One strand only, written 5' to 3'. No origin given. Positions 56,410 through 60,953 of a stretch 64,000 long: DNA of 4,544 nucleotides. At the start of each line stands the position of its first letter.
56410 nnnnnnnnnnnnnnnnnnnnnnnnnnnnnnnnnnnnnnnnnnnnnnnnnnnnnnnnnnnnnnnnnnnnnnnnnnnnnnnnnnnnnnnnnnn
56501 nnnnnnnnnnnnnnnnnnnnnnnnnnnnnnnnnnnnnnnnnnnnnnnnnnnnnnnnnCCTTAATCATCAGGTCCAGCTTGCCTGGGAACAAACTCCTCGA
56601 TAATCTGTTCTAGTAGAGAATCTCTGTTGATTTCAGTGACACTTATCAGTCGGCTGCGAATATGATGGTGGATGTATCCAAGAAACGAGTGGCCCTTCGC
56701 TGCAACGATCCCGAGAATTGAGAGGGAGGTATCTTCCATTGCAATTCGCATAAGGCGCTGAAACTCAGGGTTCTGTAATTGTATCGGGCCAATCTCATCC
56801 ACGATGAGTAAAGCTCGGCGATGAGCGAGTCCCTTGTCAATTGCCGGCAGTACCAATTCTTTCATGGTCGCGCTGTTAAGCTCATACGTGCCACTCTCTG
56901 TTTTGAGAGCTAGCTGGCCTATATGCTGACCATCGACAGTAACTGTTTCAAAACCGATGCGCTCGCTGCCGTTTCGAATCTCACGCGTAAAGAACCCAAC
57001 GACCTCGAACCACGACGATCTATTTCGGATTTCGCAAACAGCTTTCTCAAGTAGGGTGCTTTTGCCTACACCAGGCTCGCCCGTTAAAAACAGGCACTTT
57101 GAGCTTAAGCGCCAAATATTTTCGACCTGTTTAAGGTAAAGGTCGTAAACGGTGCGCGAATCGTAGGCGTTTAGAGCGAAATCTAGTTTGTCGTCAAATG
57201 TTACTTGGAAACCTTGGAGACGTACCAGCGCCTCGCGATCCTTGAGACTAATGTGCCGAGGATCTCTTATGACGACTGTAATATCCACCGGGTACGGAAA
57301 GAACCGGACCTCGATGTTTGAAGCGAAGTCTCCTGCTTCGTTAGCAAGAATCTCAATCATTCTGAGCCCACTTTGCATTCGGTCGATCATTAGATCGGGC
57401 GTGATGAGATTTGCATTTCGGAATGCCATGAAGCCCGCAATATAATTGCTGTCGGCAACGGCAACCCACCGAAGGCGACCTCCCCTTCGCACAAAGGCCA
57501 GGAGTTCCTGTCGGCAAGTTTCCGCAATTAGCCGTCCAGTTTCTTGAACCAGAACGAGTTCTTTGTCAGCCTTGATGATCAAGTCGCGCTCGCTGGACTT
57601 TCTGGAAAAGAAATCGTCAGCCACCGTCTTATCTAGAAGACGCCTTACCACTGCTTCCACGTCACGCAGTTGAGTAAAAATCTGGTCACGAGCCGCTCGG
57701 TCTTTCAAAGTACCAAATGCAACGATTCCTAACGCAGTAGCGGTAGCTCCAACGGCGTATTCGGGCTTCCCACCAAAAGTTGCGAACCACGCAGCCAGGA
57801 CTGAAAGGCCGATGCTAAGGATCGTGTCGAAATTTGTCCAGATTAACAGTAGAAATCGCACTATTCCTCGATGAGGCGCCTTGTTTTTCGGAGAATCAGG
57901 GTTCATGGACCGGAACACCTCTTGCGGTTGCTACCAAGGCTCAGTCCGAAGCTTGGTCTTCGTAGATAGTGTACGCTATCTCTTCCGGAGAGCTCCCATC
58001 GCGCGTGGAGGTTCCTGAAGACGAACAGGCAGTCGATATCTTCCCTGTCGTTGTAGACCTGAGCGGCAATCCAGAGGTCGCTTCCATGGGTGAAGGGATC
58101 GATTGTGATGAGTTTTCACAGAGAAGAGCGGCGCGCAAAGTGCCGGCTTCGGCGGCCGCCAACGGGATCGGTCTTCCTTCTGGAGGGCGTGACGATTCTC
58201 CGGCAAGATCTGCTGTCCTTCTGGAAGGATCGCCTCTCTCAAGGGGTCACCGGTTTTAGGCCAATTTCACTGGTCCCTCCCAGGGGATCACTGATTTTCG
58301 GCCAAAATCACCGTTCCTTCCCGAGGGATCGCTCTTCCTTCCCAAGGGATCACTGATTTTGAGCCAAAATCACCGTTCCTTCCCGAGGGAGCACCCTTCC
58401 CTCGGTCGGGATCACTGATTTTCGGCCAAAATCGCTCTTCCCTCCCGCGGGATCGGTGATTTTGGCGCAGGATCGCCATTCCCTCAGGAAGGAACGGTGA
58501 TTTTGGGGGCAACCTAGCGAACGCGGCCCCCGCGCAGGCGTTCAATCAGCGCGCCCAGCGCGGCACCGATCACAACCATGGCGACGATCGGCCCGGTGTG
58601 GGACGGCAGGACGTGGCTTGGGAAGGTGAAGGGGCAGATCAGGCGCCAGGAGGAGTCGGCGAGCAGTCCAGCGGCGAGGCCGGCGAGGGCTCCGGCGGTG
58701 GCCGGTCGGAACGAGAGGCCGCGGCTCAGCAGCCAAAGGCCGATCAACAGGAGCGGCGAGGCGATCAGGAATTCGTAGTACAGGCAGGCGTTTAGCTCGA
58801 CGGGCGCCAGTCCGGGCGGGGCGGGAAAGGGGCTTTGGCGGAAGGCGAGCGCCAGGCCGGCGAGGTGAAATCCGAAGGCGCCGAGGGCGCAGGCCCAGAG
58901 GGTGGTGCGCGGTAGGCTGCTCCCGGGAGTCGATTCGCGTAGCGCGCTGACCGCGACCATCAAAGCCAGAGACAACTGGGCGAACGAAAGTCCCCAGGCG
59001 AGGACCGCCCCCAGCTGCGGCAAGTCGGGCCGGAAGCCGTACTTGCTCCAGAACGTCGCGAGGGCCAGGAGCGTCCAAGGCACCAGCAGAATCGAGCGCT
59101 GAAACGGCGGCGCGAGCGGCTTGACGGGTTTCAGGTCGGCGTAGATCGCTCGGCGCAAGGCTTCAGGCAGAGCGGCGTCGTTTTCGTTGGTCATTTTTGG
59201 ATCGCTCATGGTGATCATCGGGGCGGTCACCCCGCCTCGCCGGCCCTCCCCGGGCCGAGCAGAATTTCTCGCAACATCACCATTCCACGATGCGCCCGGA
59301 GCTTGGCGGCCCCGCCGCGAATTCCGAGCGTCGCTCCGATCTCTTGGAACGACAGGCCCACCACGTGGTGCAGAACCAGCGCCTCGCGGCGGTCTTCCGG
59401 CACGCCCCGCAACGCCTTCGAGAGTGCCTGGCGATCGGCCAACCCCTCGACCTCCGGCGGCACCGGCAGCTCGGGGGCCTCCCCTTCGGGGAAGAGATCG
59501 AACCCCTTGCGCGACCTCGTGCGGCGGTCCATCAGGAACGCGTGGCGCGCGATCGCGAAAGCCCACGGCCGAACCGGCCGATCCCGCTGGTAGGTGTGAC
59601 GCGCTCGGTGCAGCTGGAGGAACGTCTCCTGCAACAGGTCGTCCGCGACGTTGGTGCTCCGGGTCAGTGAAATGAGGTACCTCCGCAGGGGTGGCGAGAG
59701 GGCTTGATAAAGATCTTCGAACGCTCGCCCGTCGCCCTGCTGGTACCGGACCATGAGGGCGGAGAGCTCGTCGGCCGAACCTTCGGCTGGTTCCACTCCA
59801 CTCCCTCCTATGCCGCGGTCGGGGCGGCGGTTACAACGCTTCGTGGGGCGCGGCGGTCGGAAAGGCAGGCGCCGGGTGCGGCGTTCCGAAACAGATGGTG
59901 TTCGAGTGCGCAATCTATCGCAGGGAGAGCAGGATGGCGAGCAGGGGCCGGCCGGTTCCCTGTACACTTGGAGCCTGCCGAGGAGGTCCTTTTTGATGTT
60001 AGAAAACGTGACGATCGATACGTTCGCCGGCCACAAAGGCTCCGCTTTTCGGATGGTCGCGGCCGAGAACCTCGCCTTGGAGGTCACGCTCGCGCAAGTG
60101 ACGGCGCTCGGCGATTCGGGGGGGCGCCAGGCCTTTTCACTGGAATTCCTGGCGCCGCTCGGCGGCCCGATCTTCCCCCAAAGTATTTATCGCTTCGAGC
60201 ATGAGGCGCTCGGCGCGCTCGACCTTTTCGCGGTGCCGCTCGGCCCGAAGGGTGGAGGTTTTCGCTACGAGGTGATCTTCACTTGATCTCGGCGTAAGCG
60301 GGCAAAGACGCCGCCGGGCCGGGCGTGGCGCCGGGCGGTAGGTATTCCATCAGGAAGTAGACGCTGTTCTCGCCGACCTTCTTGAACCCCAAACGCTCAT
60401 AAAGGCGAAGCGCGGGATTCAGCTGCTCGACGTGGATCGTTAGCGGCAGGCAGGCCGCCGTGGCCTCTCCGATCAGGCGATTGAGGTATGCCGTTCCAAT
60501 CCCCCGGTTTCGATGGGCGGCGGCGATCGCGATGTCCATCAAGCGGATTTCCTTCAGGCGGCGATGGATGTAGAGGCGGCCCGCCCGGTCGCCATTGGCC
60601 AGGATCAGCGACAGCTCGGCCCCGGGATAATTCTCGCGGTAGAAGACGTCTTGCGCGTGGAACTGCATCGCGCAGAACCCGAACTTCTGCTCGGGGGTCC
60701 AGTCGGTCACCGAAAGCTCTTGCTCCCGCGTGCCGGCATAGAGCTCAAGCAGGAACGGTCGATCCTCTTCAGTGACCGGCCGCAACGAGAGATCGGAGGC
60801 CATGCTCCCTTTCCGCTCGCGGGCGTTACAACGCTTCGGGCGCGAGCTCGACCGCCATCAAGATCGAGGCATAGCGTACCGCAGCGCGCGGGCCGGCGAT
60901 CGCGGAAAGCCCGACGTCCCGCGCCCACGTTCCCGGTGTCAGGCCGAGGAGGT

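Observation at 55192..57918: Candidate undescribed nucleotide-targeting system: TM-anchored THEP1-like NTPase, GTP cyclohydrolase II homologue and thymidylate-kinase-like kinase in a tight low-GC operon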

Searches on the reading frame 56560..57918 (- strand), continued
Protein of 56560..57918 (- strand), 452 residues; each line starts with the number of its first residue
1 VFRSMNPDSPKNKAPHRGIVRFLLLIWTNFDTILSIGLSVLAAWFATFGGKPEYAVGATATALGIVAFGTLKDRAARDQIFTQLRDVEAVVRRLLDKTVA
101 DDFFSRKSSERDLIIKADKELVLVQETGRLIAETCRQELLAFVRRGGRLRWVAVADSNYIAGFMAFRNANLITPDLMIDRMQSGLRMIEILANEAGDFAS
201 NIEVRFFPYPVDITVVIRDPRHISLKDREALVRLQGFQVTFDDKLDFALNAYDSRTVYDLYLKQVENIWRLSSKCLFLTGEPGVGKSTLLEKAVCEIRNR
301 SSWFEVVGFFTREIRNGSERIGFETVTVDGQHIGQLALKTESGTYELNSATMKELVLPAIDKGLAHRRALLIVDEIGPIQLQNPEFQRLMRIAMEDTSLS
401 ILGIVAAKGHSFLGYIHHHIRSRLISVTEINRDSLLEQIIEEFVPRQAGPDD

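Call 89: search_protein_families(library=ncbifam, proteins=[L003:10818-11639:+, L003:10227-10748:+, L001:10173-10823:+], max_evalue=0.001)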
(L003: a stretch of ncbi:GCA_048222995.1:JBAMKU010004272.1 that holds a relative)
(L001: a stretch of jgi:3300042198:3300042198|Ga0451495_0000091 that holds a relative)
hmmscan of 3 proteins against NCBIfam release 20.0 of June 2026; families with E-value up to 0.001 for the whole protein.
L003:10818-11639:+ (273 aa): 6 families
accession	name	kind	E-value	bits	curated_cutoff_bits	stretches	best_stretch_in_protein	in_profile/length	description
TIGR03283.1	thy_syn_methano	equivalog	2.4e-08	33.7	174.55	1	106-206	95-200/201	thymidylate synthase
NF002496.0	PRK01827.1-2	equivalog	3.8e-08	32.8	325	1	104-216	162-279/318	thymidylate synthase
NF002497.0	PRK01827.1-3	equivalog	4.7e-08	32.7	327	1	107-215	111-224/264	thymidylate synthase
TIGR03284.1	thym_sym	equivalog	4.2e-07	29.4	108.35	1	106-216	142-257/296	thymidylate synthase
NF002495.0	PRK01827.1-1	equivalog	4.6e-05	23.1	327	1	109-213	120-234/279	thymidylate synthase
NF002499.0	PRK01827.1-5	equivalog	0.00085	18.6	405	0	107-212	111-221/264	thymidylate synthase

L003:10227-10748:+ (173 aa): 1 family
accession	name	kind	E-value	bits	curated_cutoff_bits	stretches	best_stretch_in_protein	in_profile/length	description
TIGR02274.1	dCTP_deam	equivalog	5e-31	107.8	92.8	1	2-165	1-178/180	dCTP deaminase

L001:10173-10823:+ (216 aa): 0 families

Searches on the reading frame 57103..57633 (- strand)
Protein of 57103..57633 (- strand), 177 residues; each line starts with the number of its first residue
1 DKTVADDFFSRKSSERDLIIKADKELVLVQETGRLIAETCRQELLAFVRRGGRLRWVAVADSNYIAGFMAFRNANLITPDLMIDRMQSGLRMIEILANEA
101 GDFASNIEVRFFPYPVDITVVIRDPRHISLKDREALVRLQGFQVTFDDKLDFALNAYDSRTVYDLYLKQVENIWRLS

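Call 60: search_protein_representatives(alignment_id=A3)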
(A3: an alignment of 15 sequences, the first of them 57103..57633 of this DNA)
Query: 15 sequences, 177 profile positions. Proteins with E-value up to 0.001 (for the whole library): 295; up to 1e-10: 105; up to 1e-30: 71. The best 150 are listed.
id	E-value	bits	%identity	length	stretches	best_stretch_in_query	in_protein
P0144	1.8e-67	242.6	-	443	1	2-177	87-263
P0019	1.7e-66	239.4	-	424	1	3-177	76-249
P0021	1.0e-63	230.3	-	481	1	3-177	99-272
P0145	7.7e-62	224.2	-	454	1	3-177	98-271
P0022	4.8e-58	211.9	-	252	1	2-177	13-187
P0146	2.0e-56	206.6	-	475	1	2-177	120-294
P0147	2.5e-48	180.2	-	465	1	2-177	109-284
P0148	1.8e-47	177.4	-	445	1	4-176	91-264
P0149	4.6e-47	176.1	-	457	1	3-176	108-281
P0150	2.2e-46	173.9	-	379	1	3-173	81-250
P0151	3.6e-46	173.2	-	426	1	2-175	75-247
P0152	6.3e-46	172.4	-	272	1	2-176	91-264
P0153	3.0e-45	170.2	-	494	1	2-176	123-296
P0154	9.0e-45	168.6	-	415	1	3-176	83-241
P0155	1.1e-44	168.4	-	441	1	3-177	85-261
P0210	5.6e-31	123.7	-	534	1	3-176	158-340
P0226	2.4e-19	85.8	-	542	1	13-175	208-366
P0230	1.8e-15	73.2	-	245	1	4-176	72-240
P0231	8.4e-14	67.8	-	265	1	16-176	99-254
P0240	9.4e-12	61.1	-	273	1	48-177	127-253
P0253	9.2e-10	54.6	-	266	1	3-177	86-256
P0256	1.9e-09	53.6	-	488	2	46-177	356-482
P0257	3.5e-09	52.7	-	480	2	31-177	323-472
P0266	1.3e-08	50.9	-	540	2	14-176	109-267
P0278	1.6e-07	47.3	-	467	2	42-177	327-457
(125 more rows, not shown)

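Call 61: search_protein_families(library=pfam, proteins=[P0230, P0231, P0240, P0253, P0256, P0257, P0278, P0226, P0210, P0266], max_evalue=0.001)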
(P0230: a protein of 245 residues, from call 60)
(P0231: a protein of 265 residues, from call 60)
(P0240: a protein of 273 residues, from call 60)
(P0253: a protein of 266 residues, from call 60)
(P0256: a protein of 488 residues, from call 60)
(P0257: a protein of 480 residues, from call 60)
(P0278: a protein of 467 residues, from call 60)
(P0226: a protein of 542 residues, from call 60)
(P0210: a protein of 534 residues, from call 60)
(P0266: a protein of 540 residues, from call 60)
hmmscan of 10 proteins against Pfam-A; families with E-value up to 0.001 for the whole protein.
P0230 (245 aa): 1 family
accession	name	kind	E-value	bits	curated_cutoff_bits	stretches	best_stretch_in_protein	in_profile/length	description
PF19319.4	DUF5919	-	0.00034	20.9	23.5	0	113-239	19-155/161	Domain of unknown function (DUF5919)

P0231 (265 aa): 0 families

P0240 (273 aa): 0 families

P0253 (266 aa): 0 families

P0256 (488 aa): 1 family
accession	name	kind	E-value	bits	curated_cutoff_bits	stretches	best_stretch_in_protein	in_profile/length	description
PF19319.4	DUF5919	-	2.4e-09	37.6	23.5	0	139-293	2-159/161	Domain of unknown function (DUF5919)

P0257 (480 aa): 0 families

P0278 (467 aa): 0 families

P0226 (542 aa): 3 families
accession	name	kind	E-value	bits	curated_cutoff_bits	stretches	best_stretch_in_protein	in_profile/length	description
PF03266.21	NTPase_1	-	4.3e-20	72.7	23.9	1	373-527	3-165/168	NTPase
PF13401.12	AAA_22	-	5.2e-05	24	27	1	368-485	4-109/130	AAA domain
PF00004.35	AAA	-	6e-05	23.9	21.2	1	372-467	1-67/131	ATPase family associated with various cellular activities (AAA)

P0210 (534 aa): 3 families
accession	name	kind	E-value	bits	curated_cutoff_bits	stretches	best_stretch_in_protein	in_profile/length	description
PF03266.21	NTPase_1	-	1.4e-24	87.3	23.9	1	344-512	1-165/168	NTPase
PF13401.12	AAA_22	-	1.2e-06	29.2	27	1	345-472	8-116/130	AAA domain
PF13173.12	AAA_14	-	9.2e-05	22.9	27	0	343-475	3-94/129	AAA domain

P0266 (540 aa): 2 families
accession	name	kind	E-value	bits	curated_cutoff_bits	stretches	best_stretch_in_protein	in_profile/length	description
PF02668.22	TauD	-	3.7e-23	83.2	27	1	287-521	13-266/267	Taurine catabolism dioxygenase TauD, TfdA family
PF08943.16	CsiD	-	0.00057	19.6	27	0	432-521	200-290/294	CsiD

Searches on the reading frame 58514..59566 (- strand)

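Call 93: search_protein_families(library=pfam, proteins=[window:58514-59566:-], max_evalue=0.001)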
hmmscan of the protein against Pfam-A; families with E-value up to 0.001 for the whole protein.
window:58514-59566:- (350 aa): 1 family
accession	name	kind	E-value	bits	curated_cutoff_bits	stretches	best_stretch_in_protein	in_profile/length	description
PF06532.16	NrsF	-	3.5e-19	69.9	26.8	1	143-340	3-200/204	Negative regulator of sigma F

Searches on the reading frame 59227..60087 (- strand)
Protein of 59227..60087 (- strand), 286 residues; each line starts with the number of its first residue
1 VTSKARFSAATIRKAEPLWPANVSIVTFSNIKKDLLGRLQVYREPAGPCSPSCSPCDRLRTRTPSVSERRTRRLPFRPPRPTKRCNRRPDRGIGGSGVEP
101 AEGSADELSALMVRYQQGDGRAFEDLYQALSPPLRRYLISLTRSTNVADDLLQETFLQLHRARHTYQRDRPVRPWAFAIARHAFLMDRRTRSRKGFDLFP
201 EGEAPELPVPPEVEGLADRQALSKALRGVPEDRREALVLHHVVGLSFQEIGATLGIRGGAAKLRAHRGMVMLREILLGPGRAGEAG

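Call 93: search_protein_families(library=pfam, proteins=[window:59227-60087:-], max_evalue=0.001)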
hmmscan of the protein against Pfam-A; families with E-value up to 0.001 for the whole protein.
window:59227-60087:- (286 aa): 4 families
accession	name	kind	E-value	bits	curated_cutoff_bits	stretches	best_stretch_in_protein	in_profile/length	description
PF04542.20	Sigma70_r2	-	4.6e-13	49.2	24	1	126-193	1-70/71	Sigma-70 region 2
PF08281.18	Sigma70_r4_2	-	1.1e-09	38.3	25.7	1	219-271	1-53/54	Sigma-70, region 4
PF22029.2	PhyR_sigma2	-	1.4e-05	25.4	27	1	132-179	6-53/55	Sigma2 domain of PhyR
PF04545.22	Sigma70_r4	-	2.2e-05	24.3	24.1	1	225-274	1-50/50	Sigma-70, region 4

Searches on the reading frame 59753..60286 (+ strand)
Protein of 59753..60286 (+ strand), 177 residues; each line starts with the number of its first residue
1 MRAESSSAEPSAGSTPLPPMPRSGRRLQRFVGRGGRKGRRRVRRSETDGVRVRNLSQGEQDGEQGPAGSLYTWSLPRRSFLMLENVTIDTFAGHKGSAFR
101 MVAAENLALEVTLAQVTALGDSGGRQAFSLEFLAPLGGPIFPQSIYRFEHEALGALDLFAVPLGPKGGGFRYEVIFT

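Call 93: search_protein_families(library=pfam, proteins=[window:59753-60286:+], max_evalue=0.001)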
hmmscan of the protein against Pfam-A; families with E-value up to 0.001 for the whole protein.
window:59753-60286:+ (177 aa): 1 family
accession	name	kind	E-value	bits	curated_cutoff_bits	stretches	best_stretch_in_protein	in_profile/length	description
PF21880.1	DUF6916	-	1.5e-22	79.9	27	1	87-176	2-91/91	Domain of unknown function (DUF6916)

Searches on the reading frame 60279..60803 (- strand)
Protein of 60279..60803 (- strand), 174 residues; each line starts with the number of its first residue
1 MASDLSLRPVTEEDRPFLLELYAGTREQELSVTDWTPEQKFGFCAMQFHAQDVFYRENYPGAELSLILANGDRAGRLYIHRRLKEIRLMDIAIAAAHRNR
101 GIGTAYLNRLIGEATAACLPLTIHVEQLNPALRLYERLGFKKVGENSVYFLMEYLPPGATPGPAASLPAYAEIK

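Call 93: search_protein_families(library=pfam, proteins=[window:60279-60803:-], max_evalue=0.001)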
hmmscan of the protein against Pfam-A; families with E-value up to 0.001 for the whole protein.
window:60279-60803:- (174 aa): 4 families
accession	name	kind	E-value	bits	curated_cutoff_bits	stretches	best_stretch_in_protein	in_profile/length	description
PF00583.31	Acetyltransf_1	-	4.2e-09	37.1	20.7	1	50-140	18-116/116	Acetyltransferase (GNAT) family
PF13508.13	Acetyltransf_7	-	1e-08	35.9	27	1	71-142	12-84/84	Acetyltransferase (GNAT) domain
PF13673.13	Acetyltransf_10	-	2.8e-06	27.8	23.6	1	47-146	15-113/128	Acetyltransferase (GNAT) domain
PF13302.13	Acetyltransf_3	-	0.00088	20.4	25.4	0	5-141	2-138/138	Acetyltransferase (GNAT) domain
